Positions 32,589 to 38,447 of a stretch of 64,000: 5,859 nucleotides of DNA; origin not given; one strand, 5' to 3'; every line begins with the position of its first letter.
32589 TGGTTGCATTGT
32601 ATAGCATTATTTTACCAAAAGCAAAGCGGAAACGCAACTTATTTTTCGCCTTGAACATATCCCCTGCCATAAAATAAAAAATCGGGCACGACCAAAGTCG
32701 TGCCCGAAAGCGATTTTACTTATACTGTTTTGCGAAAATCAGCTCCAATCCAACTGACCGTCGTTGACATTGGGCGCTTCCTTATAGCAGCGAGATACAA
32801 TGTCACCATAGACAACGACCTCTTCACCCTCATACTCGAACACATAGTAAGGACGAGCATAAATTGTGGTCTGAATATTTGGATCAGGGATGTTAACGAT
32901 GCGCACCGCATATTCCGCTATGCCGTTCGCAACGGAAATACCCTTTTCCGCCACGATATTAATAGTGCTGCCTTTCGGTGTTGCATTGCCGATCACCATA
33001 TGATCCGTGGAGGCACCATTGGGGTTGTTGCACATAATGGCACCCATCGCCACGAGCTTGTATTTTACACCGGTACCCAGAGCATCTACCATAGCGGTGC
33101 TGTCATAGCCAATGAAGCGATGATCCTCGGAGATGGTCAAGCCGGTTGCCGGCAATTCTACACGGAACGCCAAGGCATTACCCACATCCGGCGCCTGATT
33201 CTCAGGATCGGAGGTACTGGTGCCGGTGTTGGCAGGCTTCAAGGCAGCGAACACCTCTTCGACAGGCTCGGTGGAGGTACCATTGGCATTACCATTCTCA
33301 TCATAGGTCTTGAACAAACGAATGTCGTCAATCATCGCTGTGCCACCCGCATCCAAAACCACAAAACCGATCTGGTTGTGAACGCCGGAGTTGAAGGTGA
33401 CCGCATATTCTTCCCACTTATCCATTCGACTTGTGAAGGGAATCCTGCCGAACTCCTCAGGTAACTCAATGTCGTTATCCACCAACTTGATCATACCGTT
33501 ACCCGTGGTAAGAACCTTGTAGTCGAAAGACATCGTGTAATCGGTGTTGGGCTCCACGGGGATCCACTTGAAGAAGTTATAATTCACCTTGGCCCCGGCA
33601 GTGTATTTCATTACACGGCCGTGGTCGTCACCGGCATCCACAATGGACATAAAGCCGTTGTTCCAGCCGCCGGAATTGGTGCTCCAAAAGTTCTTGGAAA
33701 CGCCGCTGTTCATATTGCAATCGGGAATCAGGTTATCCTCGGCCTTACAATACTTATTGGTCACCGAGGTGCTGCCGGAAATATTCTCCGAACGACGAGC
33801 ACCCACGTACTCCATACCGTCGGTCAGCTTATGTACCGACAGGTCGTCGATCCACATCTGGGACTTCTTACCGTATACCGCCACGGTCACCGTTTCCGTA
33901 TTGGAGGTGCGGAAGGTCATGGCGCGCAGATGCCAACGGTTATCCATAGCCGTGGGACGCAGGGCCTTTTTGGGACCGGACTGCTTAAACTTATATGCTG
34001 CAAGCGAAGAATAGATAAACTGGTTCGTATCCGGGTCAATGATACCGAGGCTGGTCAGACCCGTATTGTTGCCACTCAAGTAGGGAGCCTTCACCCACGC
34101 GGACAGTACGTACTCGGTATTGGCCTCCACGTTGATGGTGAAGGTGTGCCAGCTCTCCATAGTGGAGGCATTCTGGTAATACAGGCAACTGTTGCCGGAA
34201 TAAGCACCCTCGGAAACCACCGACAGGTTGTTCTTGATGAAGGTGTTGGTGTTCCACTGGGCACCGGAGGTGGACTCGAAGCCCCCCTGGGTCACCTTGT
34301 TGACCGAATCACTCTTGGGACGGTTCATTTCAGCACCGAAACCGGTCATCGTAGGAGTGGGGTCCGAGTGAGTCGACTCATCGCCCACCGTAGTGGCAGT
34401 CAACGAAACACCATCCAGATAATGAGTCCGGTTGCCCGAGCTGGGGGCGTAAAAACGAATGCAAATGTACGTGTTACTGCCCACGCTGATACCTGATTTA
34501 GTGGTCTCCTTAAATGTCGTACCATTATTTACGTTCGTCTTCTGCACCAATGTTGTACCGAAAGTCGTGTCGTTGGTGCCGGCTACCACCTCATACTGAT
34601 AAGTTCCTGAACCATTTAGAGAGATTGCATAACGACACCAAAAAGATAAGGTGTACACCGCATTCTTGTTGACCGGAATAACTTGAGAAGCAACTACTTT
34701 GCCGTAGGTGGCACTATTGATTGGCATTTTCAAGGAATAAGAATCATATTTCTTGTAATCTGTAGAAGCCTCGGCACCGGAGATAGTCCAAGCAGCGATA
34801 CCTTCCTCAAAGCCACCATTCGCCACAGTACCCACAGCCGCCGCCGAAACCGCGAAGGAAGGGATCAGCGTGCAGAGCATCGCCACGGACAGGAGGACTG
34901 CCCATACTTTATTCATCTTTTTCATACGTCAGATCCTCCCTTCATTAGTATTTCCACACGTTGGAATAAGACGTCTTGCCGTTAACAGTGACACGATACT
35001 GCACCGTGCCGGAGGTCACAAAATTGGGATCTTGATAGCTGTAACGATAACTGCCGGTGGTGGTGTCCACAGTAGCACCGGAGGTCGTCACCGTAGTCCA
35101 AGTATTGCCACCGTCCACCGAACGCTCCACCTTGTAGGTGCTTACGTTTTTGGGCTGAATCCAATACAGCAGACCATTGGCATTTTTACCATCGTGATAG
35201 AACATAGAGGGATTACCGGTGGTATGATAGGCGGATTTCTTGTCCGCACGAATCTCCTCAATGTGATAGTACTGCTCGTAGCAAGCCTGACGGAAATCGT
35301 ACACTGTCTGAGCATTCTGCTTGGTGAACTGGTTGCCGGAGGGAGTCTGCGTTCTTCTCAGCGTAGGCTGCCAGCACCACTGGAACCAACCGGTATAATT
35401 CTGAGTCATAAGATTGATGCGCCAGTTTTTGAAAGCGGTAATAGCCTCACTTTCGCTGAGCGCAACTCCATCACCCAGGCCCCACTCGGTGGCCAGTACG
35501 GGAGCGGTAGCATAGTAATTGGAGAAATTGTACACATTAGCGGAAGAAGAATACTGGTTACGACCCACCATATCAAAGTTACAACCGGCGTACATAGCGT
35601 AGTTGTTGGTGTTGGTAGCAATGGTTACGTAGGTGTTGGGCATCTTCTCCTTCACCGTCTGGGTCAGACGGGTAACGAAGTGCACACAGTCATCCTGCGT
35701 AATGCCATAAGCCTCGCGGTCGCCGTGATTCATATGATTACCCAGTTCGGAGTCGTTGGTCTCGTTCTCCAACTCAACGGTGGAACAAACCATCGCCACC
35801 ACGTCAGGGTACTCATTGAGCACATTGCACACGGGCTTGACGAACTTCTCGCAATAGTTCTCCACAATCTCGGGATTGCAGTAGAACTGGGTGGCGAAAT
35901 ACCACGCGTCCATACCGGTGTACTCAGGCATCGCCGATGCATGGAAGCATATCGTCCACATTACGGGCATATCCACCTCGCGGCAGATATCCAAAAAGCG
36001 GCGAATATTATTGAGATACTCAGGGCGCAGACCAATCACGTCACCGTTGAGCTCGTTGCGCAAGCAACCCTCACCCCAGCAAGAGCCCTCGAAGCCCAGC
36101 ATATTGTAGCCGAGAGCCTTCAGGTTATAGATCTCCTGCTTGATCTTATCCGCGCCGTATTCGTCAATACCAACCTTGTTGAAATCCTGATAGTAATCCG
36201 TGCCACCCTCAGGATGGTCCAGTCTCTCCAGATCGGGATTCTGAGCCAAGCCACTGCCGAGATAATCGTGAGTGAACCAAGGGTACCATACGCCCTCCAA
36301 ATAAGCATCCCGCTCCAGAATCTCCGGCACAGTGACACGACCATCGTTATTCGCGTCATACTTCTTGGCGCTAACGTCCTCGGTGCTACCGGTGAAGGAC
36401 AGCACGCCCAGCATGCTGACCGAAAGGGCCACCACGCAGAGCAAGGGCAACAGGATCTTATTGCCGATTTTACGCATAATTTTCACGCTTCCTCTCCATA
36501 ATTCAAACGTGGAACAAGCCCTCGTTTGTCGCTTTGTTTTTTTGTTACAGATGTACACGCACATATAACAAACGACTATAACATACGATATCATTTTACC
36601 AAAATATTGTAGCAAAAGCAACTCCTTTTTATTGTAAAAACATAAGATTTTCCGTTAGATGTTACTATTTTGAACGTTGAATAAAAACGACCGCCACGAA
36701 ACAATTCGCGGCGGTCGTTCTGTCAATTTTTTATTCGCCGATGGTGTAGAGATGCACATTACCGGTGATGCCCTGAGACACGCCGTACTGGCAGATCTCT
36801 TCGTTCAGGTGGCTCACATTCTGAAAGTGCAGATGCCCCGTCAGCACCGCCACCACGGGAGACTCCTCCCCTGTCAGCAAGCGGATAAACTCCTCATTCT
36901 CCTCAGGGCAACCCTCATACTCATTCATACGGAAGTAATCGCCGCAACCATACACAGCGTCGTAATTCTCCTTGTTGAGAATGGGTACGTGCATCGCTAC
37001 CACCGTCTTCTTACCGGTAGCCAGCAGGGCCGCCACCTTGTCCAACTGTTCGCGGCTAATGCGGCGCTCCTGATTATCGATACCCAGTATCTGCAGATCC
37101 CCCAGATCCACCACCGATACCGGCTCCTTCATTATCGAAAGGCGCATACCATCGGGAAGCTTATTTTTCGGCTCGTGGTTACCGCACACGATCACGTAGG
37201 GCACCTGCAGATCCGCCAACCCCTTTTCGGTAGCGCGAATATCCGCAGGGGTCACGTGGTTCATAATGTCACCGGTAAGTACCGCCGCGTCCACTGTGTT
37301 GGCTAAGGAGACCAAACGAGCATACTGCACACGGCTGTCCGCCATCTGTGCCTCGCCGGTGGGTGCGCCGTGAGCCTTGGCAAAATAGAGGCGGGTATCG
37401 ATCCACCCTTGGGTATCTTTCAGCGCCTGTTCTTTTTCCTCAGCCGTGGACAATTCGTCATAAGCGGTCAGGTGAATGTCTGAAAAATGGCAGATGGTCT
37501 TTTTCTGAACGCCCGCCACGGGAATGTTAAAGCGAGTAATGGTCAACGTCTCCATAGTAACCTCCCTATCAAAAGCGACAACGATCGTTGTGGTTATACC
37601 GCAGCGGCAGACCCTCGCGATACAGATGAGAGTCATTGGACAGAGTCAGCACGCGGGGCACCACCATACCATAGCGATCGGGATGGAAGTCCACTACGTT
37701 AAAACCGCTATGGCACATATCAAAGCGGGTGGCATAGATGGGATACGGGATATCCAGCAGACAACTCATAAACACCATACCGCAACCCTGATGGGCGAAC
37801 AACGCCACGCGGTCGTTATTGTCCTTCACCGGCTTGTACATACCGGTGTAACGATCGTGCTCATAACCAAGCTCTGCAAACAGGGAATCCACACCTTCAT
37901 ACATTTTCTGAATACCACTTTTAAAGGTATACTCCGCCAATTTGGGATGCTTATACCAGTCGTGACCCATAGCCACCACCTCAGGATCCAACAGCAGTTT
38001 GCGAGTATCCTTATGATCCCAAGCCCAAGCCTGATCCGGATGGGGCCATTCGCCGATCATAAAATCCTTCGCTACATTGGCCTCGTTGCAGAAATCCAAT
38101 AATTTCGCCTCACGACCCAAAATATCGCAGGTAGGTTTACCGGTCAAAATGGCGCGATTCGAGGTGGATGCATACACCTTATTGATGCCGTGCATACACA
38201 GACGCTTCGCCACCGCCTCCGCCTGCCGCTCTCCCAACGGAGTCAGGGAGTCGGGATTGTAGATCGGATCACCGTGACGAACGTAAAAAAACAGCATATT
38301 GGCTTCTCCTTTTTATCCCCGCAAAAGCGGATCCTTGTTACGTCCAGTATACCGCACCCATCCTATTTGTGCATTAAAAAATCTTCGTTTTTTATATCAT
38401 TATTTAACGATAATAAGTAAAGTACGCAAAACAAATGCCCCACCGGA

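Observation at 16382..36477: Four-fold expanded, unclassified clan GH-A-like catalytic module always partnered with the same tandem CBM-like pair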

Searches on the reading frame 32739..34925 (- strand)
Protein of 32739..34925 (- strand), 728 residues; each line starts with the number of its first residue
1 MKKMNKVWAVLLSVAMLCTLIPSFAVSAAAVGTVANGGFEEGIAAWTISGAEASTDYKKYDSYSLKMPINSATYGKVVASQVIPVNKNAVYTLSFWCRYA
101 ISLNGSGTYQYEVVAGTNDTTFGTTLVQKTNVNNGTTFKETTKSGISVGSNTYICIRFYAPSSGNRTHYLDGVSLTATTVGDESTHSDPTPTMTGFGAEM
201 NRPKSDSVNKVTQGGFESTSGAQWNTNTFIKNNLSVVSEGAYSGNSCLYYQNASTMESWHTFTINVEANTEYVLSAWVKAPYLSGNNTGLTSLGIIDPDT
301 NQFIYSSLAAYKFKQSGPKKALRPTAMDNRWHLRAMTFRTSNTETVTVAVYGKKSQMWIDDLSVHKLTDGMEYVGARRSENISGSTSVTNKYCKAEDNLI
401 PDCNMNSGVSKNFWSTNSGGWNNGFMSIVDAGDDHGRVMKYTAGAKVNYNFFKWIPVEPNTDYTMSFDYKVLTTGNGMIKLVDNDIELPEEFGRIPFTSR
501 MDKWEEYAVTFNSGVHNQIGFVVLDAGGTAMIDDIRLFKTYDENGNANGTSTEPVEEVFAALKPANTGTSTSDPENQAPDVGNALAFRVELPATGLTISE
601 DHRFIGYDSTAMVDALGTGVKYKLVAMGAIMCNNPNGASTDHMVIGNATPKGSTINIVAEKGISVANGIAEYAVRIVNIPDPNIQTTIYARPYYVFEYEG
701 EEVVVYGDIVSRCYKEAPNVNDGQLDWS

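Call 3: search_protein_families(library=pfam, proteins=[window:32739-34925:-], max_evalue=0.01)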
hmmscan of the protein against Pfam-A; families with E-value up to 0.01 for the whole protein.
window:32739-34925:- (728 aa): 1 family
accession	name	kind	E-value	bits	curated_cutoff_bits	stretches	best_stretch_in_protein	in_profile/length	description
PF02018.23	CBM_4_9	-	2.1e-13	51.2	25.9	2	33-131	3-109/136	Carbohydrate binding domain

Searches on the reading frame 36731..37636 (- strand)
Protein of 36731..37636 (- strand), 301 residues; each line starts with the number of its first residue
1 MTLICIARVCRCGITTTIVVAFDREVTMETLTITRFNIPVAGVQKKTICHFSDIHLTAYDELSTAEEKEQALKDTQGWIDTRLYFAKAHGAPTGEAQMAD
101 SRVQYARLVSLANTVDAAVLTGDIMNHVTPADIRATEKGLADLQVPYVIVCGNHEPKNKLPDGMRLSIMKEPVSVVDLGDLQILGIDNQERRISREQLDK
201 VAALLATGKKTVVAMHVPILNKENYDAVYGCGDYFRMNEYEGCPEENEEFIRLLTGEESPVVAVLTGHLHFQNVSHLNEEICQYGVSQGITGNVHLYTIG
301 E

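Call 14: search_protein_families(library=pfam, proteins=[window:36731-37636:-], max_evalue=0.001)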
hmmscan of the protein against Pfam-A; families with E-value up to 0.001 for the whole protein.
window:36731-37636:- (301 aa): 1 family
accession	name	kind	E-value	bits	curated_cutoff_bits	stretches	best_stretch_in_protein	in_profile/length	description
PF00149.33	Metallophos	-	9e-08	33.2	21.5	1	47-270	2-189/191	Calcineurin-like phosphoesterase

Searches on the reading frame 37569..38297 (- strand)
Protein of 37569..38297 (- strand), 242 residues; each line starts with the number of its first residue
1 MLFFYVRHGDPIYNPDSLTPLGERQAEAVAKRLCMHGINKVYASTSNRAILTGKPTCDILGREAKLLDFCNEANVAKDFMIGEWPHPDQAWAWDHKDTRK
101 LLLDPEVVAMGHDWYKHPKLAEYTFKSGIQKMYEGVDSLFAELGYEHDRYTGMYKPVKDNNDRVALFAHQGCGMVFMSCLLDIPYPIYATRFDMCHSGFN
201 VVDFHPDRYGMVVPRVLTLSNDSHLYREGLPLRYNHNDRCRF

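Call 14: search_protein_families(library=pfam, proteins=[window:37569-38297:-], max_evalue=0.001)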
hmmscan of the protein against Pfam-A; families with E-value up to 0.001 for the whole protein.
window:37569-38297:- (242 aa): 1 family
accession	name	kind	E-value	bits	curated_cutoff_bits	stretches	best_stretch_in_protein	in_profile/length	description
PF00300.27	His_Phos_1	-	9.2e-11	42.2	21.7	1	6-74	4-81/194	Histidine phosphatase superfamily (branch 1)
